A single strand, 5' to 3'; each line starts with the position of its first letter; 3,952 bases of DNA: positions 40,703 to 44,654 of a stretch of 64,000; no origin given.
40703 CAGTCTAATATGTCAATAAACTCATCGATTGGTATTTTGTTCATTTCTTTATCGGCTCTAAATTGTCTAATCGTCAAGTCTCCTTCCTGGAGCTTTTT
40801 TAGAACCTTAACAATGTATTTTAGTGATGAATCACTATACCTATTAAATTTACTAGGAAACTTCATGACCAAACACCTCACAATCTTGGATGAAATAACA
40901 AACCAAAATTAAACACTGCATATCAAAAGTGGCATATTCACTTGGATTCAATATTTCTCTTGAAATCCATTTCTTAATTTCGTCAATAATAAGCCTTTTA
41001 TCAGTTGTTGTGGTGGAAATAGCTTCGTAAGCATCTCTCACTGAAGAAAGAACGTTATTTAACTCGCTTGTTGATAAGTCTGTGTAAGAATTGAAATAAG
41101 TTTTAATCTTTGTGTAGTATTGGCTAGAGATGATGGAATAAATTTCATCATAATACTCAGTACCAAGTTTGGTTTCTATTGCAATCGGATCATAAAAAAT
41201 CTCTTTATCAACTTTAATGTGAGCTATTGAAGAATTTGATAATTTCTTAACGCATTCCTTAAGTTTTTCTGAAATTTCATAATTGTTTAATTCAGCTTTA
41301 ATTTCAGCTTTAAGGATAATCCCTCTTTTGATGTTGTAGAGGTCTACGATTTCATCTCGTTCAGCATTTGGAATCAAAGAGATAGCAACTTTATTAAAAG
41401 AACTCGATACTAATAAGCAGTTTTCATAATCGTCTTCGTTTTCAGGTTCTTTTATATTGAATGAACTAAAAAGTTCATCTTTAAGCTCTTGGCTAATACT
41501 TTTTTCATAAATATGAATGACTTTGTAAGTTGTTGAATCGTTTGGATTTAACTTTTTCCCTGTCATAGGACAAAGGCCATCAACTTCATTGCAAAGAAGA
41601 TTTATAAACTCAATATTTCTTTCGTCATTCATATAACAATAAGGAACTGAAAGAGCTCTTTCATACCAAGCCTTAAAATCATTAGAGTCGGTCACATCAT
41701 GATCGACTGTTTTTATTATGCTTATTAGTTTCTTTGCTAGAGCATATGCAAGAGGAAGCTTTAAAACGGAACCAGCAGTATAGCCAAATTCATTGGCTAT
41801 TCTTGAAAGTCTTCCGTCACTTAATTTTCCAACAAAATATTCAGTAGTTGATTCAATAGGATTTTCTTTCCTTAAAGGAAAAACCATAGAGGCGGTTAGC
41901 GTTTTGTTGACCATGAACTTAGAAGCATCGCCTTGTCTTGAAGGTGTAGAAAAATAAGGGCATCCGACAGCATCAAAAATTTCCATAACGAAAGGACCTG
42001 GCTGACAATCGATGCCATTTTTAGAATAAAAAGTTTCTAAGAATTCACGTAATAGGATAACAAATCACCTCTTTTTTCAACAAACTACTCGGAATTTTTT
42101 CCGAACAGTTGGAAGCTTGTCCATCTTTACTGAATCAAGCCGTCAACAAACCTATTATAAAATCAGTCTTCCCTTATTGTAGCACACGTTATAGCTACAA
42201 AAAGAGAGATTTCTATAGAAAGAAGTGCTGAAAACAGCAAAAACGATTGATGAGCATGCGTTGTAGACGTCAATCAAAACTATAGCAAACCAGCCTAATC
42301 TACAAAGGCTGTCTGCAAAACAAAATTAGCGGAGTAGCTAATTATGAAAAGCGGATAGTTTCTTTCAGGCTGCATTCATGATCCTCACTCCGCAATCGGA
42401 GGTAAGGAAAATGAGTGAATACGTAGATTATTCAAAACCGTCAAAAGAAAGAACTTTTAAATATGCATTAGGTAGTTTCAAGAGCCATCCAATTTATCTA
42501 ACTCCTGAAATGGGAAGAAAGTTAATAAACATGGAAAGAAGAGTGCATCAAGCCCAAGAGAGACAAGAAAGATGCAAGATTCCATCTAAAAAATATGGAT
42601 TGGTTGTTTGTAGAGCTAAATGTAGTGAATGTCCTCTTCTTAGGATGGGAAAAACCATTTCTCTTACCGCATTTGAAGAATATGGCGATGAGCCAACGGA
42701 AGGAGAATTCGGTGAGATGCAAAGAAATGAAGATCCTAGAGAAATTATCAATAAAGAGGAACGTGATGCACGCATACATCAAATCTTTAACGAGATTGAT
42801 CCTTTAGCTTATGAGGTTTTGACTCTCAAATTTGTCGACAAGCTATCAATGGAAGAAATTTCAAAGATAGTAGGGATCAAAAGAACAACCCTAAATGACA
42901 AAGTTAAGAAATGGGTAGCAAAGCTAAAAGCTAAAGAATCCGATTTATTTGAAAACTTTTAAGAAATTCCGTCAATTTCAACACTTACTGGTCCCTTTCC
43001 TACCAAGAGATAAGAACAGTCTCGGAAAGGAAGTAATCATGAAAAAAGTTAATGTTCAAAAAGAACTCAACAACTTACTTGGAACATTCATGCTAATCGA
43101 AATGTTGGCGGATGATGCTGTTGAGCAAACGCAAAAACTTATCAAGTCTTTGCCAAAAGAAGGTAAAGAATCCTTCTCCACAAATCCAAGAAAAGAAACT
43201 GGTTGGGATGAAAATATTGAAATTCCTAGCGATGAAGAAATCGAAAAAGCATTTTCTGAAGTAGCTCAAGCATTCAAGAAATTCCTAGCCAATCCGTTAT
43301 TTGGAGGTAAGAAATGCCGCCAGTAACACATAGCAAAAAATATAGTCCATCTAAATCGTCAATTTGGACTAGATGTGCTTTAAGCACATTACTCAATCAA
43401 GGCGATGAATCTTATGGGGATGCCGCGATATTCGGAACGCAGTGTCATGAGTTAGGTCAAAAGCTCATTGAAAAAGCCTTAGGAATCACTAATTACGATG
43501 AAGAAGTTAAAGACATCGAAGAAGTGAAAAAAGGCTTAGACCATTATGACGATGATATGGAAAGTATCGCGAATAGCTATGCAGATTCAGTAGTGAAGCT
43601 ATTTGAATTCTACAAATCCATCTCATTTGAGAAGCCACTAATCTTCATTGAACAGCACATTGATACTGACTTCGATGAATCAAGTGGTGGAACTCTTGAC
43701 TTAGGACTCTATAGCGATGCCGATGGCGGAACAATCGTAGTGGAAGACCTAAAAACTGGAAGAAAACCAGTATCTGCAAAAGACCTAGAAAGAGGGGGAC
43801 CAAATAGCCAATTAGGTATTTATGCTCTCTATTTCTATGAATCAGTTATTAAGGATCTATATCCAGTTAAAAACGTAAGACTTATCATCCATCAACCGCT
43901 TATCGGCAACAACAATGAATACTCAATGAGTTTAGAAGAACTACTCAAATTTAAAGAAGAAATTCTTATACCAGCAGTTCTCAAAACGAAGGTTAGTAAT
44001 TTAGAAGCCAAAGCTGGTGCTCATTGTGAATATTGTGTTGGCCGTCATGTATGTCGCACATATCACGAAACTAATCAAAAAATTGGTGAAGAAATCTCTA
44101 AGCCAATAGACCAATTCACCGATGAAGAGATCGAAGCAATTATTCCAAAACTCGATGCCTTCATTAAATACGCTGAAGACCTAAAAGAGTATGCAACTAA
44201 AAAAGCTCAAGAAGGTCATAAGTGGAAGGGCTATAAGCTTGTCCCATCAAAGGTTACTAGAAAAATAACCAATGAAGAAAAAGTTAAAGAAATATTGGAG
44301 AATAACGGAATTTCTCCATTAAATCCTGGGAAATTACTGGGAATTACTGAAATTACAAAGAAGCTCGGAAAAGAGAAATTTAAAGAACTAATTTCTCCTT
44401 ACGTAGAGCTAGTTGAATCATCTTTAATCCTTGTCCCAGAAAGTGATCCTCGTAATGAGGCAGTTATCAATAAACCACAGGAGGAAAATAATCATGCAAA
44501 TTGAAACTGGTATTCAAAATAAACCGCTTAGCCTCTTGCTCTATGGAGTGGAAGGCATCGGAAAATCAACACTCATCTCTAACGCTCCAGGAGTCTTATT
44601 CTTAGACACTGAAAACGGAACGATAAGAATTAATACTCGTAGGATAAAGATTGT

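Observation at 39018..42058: Three-gene SMC-like ABC ATPase operon (Lamassu / ABC-3C architecture) whose effector partner has no assignable domain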

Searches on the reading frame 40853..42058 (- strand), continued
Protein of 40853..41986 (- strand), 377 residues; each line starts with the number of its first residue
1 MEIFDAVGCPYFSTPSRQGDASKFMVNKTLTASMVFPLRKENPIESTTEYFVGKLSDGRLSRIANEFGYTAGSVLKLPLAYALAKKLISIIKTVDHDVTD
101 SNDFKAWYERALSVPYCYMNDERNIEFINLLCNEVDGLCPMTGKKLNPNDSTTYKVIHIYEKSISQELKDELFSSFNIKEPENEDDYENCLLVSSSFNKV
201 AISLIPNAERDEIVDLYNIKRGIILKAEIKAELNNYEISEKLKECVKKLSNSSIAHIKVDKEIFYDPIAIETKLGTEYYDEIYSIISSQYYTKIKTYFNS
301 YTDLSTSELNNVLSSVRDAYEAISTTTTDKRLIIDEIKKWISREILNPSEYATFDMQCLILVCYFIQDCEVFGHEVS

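Call 74: fold_search(model_id=the predicted structure, library=pdb)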
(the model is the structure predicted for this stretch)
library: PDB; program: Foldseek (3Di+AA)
matches with E <= 10: 104; with E <= 0.001: 0
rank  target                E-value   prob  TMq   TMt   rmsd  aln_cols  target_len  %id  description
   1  6jdq_A                1.9e-01  0.38  0.17  0.08  23.8       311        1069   14  Crystal structure of Nme1Cas9 in complex with sgRNA (released 2019-11-06)
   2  9j1z_A                2.1e-01  0.96  0.16  0.41   8.5       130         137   16  Crystal structure of Nme1Cas9 HNH domain bound to anti-CRISPR AcrIIC1Nme1ST (released 2026-03-04)
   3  5vgb_A                3.2e-01  0.90  0.15  0.38   9.3       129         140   16  Crystal structure of NmeCas9 HNH domain bound to anti-CRISPR AcrIIC1 (released 2017-08-30)
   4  9j1y_A                3.4e-01  0.92  0.16  0.40   8.2       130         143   16  Crystal structure of Nme1Cas9 HNH domain bound to anti-CRISPR AcrIIC1Boe. (released 2026-03-04)
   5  9a6c_B                4.0e-01  0.97  0.23  0.20  11.1       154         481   18  Integrative model of YYDD-YYDB by crosslinking MS and deep learning (released 2024-09-18)
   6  6jhw_B                4.0e-01  0.82  0.15  0.37   9.2       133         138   18  Structure of anti-CRISPR AcrIIC3 and NmeCas9 HNH (released 2019-08-28)
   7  9e90_B                1.0e+00  0.60  0.15  0.22   6.6       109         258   19  Ec83 Retron PtuA/PtuB (2-1) complex bound to ATP (released 2025-07-02)
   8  6je9_C                1.1e+00  0.13  0.17  0.08  23.4       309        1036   15  Crystal structure of Nme1Cas9-sgRNA dimer mediated by double protein inhibitor AcrIIC3 monomers (released 2019-11-06)
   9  8ddx_D                1.2e+00  0.04  0.11  0.07  21.3       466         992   11  cryo-EM structure of TRPM3 ion channel in complex with Gbg in the presence of PIP2, tethered by ALFA-nanobody (released 2022-11-02)
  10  7dtd_A                1.4e+00  0.03  0.11  0.06  24.5       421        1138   11  Voltage-gated sodium channel Nav1.1 and beta4 (released 2021-04-07)
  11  8ed7_A                1.5e+00  0.05  0.13  0.07  22.3       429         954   11  cryo-EM structure of TRPM3 ion channel in apo state (released 2022-11-02)
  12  8ed7_B                1.6e+00  0.05  0.13  0.07  22.2       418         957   10  cryo-EM structure of TRPM3 ion channel in apo state (released 2022-11-02)
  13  8as8_E                1.6e+00  0.04  0.10  0.08  23.6       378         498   10  E. coli Wadjet JetABC monomer (released 2022-12-14)
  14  6puo_A                1.6e+00  0.05  0.13  0.06  23.5       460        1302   10  Human TRPM2 in the apo state (released 2019-09-25)
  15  9qhm_A                1.7e+00  0.04  0.13  0.07  21.5       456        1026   10  Cryo-EM structure of mouse TRPM3 alpha 2 in complex with antagonist Ononetin (released 2026-02-11)
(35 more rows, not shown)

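Call 77: find_encoding_contigs(protein=P0001, flank=3000, max_places=3)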
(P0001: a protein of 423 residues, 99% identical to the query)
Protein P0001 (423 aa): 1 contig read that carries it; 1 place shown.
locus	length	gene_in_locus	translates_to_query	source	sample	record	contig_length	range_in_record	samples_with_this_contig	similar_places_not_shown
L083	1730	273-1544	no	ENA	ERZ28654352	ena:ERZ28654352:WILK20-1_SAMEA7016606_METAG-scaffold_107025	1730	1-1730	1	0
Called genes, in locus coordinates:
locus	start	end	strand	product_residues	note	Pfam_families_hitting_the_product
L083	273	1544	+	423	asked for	PF20277:CTD11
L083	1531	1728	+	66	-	?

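Call 78: find_encoding_contigs(protein=P0002, flank=3000, max_places=3)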
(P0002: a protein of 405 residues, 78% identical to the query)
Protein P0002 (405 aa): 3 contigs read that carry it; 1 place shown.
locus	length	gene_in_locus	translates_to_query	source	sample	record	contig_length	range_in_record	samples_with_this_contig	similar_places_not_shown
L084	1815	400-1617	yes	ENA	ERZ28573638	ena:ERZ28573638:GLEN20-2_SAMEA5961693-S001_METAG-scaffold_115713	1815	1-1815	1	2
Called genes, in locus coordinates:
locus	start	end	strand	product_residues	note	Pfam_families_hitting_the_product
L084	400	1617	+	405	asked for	PF20277:CTD11, PF20275:CTD10 (weak)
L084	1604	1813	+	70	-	?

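Call 92: fold_search(model_id=the predicted structure, library=viral)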
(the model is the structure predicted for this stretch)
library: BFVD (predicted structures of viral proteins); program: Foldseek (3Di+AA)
matches with E <= 10: 67; with E <= 0.001: 0
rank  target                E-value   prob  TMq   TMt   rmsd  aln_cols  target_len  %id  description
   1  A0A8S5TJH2            1.1e+00  0.15  0.25  0.24  23.1       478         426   13  Uncharacterized protein [Siphoviridae sp. ctgmM3]
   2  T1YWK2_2              1.6e+00  0.02  0.10  0.05  29.9       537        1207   11  RNA dependent RNA polymerase [Blueberry virus A]
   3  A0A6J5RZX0            1.8e+00  0.04  0.15  0.08  29.3       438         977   12  Phage tail tape measure protein [uncultured Caudovirales phage]
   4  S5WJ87                1.9e+00  0.03  0.11  0.12  22.7       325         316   14  (no name in the UniProt tables at hand)
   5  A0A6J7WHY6            1.9e+00  0.03  0.11  0.08  21.1       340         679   12  Uncharacterized protein [uncultured Caudovirales phage]
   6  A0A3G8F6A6            2.1e+00  0.02  0.11  0.04  24.8       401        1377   10  (no name in the UniProt tables at hand)
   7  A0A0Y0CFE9            2.3e+00  0.05  0.15  0.17  15.5       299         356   11  ORF63 [Cyprinid herpesvirus 2]
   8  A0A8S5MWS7            2.4e+00  0.04  0.15  0.15  19.6       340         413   14  Uncharacterized protein [Myoviridae sp. ct3wi9]
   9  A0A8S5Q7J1            3.1e+00  0.12  0.16  0.22  13.5       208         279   12  Uncharacterized protein [Siphoviridae sp. ctTBd21]
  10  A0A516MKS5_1          3.1e+00  0.01  0.08  0.04  27.7       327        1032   13  (no name in the UniProt tables at hand)
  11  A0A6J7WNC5            3.2e+00  0.01  0.11  0.07  28.1       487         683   11  Uncharacterized protein [uncultured Caudovirales phage]
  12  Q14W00                3.4e+00  0.02  0.09  0.05  20.9       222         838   13  mitogen-activated protein kinase kinase [Ranid herpesvirus 2]
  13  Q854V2                4.1e+00  0.03  0.13  0.13  25.1       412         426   13  Uncharacterized protein [Mycobacterium phage Che9c]
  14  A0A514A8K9            4.1e+00  0.02  0.12  0.07  31.0       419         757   11  Lytic transglycosylase [Pantoea phage Kyle]
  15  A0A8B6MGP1            4.3e+00  0.02  0.10  0.13  19.0       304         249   12  (no name in the UniProt tables at hand)
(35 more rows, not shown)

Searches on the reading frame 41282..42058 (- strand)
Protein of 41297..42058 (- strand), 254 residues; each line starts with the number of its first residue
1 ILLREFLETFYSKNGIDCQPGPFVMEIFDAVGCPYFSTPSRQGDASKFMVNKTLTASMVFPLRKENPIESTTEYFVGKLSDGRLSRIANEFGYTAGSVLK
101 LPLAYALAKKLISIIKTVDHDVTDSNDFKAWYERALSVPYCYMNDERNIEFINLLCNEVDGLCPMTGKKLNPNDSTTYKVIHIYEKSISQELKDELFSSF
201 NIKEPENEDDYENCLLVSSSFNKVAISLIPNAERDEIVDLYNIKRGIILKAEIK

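Call 18: search_protein_families(library=pfam, proteins=[window:41282-41986:-], max_evalue=10)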
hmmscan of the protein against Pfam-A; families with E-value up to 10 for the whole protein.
seq(235 aa): 0 families

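Call 37: search_protein_representatives(protein=window:41297-42058:-)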
Query: 254 residues. Proteins with E-value up to 0.001 (for the whole library): 5; up to 1e-10: 3; up to 1e-30: 1. The best 5 are listed.
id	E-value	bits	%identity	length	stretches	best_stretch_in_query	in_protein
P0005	2.7e-64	233.3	44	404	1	12-253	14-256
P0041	1.2e-18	83.9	31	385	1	19-223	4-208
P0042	1.9e-14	70.1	36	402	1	58-223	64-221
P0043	5.7e-05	39.0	25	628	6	125-217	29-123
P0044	6.9e-04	35.5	36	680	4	9-50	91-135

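Call 39: search_protein_families(library=pfam, proteins=[P0041, P0042, P0043, P0044], max_evalue=0.1)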
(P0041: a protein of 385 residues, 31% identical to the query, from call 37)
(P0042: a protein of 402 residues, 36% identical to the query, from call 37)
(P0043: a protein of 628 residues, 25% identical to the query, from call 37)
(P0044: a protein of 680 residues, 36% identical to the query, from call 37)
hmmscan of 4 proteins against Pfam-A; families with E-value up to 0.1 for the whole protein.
P0041 (385 aa): 1 family
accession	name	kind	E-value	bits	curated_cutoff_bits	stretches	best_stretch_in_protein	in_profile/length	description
PF20277.3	CTD11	-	4.6e-17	63.3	27.7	1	249-383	13-138/138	C-terminal domain 11 of the ABC-three component (ABC-3C) systems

P0042 (402 aa): 1 family
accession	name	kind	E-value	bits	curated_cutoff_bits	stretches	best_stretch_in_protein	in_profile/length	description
PF20277.3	CTD11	-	4.8e-17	63.2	27.7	1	254-396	5-138/138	C-terminal domain 11 of the ABC-three component (ABC-3C) systems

P0043 (628 aa): 1 family
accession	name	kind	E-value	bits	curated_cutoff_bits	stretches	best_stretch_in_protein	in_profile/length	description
PF01886.21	DUF61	-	3.5e-07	30.8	27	0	551-577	30-56/127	Protein of unknown function DUF61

P0044 (680 aa): 7 families
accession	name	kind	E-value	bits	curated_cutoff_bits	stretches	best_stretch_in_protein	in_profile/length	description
PF17210.9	SdrD_B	-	1.4e-21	77.2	29.7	1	313-433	2-111/112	SdrD B-like domain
PF18962.6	Por_Secre_tail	-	8e-06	26.5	27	1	585-679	5-75/75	Secretion system C-terminal sorting domain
PF02822.19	Antistasin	-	0.00034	21.5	21.2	0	57-63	16-22/26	Antistasin family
PF20623.4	Sgo0707_N2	-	0.0026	17.7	27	0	83-109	65-91/141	Sgo0707 N2 domain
PF22480.1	DUF6984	-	0.0084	16.6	24.6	0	47-78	55-86/101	Domain of unknown function (DUF6984)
PF25615.1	PhiKZ_gp85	-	0.059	13.7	27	0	69-102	106-139/145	Bacteriophage PhiKZ vertex-binding protein gp85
PF15532.11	Ntox30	-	0.066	13.9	25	0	84-102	21-39/103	Bacterial toxin 30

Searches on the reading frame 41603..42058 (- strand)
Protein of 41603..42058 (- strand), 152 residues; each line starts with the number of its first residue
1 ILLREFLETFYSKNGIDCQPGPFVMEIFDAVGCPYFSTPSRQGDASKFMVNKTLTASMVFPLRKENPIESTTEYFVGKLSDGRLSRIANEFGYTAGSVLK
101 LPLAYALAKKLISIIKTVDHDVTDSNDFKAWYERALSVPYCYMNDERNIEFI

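Call 90: search_solved_structures(query=A11, max_evalue=1)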
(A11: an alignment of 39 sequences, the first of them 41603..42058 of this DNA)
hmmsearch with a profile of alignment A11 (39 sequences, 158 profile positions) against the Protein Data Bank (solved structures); distinct sequences matched with E-value up to 1: 14.
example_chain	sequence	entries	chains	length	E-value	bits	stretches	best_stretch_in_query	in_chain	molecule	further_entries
7mpi_AD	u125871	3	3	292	0.053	16.9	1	76-129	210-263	60S ribosomal protein L5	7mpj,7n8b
6i7o_BI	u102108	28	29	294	0.054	16.9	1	76-129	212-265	60S ribosomal protein L5 | RPL5 isoform 1 | Large ribosomal subunit protein uL18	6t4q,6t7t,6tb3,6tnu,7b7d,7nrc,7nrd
8bn3_L5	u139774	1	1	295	0.054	16.9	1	76-129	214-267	RPL5 isoform 1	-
6woo_D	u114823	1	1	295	0.054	16.9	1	76-129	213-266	uL18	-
4u3m_L5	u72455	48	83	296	0.054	16.9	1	76-129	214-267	60S ribosomal protein L5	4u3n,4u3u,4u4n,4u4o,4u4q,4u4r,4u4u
3j6x_L5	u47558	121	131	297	0.055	16.9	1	76-129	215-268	60S ribosomal protein L5 | UL18 | uL18 (yeast L5)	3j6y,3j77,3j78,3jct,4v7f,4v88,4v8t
4v6i_BQ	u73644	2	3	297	0.055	16.9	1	76-129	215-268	60S ribosomal protein rpL5 (L18p) | 60S ribosomal protein L5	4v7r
5it7_DD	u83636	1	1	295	0.06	16.7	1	77-129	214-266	KLLA0D06941p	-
6uz7_AD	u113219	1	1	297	0.06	16.7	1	77-129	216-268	KLLA0D06941p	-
7pzy_m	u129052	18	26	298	0.18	15.2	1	77-130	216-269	Ribosomal 60S subunit protein L5 | Uncharacterized protein CaJ7.0206 | 60S ribosomal protein L5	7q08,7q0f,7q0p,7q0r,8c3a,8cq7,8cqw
4v3p_LQ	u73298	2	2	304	0.29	14.5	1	47-121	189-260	60S ribosomal protein L5 | 60S ribosomal protein L18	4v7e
8ip8_KA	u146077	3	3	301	0.4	14.1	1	64-120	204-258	60S ribosomal protein uL18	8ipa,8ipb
8jiv_CD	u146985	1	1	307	0.4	14.1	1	64-120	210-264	Ribosomal protein L5 eukaryotic C-terminal domain-containing protein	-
9vtg_LK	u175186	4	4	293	0.57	13.6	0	45-120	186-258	60S ribosomal protein L5-like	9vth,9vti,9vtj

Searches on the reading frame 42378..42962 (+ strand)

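Call 67: search_protein_families(library=phrogs, proteins=[window:42378-42962:+], max_evalue=0.00001)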
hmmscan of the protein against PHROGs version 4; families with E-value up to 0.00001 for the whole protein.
window:42378-42962:+ (194 aa): 3 families
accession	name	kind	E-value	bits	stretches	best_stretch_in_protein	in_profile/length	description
phrog_13787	-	unknown function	2.1e-09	38.8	1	54-186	38-167/172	-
phrog_36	-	transcription regulation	6.1e-07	30.3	1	118-184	118-184/220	transcriptional regulator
phrog_1740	-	transcription regulation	1.1e-06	28.4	1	113-186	144-215/567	RNA polymerase sigma factor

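Call 68: search_protein_families(library=pfam, proteins=[window:42378-42962:+], max_evalue=0.001)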
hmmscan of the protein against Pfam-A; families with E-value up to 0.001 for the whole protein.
window:42378-42962:+ (194 aa): 1 family
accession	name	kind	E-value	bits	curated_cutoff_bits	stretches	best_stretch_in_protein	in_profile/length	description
PF08281.18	Sigma70_r4_2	-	0.00016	21.6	25.7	1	132-172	3-43/54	Sigma-70, region 4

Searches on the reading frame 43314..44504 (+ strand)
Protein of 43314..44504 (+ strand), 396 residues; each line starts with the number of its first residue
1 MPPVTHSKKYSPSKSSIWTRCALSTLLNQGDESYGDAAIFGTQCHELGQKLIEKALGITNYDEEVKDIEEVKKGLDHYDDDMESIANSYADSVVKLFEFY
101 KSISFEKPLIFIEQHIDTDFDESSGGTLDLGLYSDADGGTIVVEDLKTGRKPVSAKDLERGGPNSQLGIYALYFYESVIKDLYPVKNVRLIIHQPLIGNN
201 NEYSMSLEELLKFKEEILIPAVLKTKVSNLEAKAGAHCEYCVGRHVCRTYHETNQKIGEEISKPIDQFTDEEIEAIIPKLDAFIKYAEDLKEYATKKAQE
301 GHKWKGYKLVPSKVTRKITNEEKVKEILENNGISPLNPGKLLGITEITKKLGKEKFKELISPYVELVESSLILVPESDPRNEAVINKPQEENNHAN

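Call 67: search_protein_families(library=phrogs, proteins=[window:43314-44504:+], max_evalue=0.00001)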
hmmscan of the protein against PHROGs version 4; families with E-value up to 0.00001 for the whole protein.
window:43314-44504:+ (396 aa): 2 families
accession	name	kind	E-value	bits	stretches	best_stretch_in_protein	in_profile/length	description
phrog_69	-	DNA, RNA and nucleotide metabolism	3.6e-82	278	1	3-386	83-468/501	exonuclease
phrog_3953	-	DNA, RNA and nucleotide metabolism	2.7e-10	41.2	1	9-217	15-177/186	exonuclease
